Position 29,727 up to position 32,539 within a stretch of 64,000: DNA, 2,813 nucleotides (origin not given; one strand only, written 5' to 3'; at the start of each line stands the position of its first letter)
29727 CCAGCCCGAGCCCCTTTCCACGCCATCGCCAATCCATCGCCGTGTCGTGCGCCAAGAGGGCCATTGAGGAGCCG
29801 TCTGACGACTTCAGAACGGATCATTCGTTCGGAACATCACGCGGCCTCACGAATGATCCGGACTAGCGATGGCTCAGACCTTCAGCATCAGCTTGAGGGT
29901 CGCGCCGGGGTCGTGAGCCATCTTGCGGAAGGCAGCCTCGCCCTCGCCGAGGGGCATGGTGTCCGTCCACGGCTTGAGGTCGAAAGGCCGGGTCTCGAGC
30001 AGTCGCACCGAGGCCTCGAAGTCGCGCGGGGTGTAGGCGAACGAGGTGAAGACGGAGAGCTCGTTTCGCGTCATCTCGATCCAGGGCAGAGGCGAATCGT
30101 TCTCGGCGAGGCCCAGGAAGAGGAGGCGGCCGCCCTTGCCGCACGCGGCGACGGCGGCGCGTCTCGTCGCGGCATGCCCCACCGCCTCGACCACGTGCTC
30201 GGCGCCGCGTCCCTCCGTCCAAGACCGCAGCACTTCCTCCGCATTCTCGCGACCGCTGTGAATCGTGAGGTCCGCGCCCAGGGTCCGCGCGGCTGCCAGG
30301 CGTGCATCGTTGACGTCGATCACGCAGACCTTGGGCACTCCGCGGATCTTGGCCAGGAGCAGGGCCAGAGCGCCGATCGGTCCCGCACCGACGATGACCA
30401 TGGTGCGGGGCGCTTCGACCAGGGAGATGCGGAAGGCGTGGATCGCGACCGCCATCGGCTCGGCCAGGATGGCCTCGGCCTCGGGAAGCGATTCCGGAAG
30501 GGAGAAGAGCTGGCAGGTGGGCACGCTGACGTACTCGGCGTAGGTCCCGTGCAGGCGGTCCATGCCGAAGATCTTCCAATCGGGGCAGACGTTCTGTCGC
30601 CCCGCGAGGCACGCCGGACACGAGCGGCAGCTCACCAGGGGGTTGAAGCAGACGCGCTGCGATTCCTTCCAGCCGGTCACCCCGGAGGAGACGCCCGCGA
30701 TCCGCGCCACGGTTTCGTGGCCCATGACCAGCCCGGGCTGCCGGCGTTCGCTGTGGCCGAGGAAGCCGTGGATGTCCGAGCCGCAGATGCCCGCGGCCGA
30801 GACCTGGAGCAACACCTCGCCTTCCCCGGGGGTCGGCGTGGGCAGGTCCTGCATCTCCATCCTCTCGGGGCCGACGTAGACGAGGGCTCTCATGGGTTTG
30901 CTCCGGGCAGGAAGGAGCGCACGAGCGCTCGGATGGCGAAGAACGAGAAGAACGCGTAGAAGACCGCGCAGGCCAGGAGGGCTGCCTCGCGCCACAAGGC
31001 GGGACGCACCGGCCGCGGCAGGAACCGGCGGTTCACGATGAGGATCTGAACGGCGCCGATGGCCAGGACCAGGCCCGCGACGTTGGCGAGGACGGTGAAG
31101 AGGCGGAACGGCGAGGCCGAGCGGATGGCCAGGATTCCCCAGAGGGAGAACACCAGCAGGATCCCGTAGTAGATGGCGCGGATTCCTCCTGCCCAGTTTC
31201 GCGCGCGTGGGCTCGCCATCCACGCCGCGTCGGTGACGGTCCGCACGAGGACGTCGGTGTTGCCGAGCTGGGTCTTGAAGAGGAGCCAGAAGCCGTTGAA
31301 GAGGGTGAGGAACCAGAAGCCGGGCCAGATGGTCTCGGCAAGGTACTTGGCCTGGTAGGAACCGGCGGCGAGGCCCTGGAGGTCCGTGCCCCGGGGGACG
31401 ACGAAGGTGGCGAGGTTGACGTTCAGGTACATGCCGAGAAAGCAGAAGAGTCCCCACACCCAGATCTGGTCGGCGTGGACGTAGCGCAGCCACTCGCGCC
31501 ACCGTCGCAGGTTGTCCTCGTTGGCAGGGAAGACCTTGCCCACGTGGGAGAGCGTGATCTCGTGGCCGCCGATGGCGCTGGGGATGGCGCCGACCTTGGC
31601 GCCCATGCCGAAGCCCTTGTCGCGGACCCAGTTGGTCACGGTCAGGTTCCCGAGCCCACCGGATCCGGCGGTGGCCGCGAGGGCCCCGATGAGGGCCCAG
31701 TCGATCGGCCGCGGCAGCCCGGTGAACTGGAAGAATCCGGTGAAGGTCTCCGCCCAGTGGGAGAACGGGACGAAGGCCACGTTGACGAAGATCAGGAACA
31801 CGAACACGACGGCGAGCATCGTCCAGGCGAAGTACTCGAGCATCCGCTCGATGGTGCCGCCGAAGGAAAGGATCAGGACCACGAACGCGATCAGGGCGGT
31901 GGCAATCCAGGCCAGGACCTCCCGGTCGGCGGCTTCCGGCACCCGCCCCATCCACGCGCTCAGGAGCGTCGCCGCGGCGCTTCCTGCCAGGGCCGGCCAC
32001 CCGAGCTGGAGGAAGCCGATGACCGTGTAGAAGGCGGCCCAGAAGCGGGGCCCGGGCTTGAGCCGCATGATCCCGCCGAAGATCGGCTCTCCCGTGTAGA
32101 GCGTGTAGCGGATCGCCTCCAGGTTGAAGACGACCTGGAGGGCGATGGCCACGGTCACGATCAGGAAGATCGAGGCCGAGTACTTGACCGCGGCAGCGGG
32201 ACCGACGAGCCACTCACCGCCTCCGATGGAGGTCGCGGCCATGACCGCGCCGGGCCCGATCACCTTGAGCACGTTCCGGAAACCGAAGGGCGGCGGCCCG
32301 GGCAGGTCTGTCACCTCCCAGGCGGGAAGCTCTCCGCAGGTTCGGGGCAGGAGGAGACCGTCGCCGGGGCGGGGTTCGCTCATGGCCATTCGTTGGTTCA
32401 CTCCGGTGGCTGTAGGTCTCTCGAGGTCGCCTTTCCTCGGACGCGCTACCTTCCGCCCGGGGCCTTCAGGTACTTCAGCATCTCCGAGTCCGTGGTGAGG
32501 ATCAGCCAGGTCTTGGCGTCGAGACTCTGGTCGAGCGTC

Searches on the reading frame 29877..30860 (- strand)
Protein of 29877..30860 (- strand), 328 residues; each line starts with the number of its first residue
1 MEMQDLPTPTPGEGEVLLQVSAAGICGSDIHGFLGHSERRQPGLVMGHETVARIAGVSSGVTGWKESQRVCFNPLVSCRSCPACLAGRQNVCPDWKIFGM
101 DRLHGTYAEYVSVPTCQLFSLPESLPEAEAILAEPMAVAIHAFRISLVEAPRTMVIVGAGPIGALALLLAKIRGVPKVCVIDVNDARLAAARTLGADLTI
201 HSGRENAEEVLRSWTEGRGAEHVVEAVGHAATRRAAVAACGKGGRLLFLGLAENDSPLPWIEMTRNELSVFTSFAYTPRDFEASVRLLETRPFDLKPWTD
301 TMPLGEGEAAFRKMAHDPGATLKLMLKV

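Call 28: list_cluster_members(proteins=[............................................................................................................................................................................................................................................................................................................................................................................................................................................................, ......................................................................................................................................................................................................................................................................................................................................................, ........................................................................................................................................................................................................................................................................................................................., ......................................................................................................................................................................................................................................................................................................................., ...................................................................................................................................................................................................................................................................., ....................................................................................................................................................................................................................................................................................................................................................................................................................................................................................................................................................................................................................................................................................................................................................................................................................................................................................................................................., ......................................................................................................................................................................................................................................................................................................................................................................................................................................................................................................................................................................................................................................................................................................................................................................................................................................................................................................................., window:29877-30860:-, window:26138-26893:-, window:20347-21480:-])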
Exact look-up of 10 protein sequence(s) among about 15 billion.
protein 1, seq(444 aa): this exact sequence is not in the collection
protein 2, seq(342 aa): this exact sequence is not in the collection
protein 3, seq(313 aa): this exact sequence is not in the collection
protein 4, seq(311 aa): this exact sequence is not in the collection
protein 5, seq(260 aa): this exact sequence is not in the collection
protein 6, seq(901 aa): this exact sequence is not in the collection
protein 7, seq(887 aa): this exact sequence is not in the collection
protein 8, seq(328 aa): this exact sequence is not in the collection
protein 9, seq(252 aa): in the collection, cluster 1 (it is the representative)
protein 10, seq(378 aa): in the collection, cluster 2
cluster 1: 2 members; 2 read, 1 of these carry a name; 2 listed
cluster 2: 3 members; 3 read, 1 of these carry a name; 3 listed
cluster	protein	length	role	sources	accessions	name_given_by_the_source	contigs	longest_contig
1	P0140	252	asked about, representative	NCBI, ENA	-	-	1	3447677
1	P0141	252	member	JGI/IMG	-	NAD(P)-dependent dehydrogenase (short-subunit alcohol dehydrogenase family)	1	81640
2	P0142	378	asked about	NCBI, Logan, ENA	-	-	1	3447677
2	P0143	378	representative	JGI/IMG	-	hypothetical protein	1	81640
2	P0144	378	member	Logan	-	-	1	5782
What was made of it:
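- On Assembly or consensus indel artefact: Exact look-ups of repaired proteins found nothing (call 28).
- Exact look-ups of five repaired genes in seven start variants failed, and the ADH control also failed (call 28).
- Tried and rejected: Exact look-ups of repaired thrC, hflK, hflC, SDR1 and Tat-GH found nothing, so there is no independent same-strain copy (call 28).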

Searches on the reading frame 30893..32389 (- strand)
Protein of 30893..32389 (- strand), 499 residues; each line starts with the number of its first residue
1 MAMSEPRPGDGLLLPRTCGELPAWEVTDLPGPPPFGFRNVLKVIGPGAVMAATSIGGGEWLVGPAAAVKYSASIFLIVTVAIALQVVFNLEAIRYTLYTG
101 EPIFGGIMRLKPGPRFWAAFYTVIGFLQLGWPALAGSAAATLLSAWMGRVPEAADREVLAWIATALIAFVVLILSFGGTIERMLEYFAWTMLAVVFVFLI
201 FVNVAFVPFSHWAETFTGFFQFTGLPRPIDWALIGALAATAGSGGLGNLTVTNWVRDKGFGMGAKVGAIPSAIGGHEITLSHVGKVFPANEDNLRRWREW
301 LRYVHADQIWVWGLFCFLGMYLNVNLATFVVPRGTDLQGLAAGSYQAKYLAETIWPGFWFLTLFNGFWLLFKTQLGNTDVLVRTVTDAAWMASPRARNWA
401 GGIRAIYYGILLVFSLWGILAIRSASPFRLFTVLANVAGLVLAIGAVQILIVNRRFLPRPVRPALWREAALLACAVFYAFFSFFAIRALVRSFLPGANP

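Call 53: search_protein_families(library=pfam, proteins=[window:30893-32389:-], max_evalue=0.001)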
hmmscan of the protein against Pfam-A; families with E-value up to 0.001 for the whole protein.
window:30893-32389:- (499 aa): 0 families

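Call 61: search_protein_families(library=ncbifam, proteins=[window:30893-32389:-], max_evalue=0.01)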
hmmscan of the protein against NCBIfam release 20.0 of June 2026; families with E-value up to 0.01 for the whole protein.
window:30893-32389:- (499 aa): 1 family
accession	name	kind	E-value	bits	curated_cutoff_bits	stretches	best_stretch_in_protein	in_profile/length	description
NF037982.1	Nramp_1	equivalog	7.2e-49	167.1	50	1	45-455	1-402/404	Nramp family divalent metal transporter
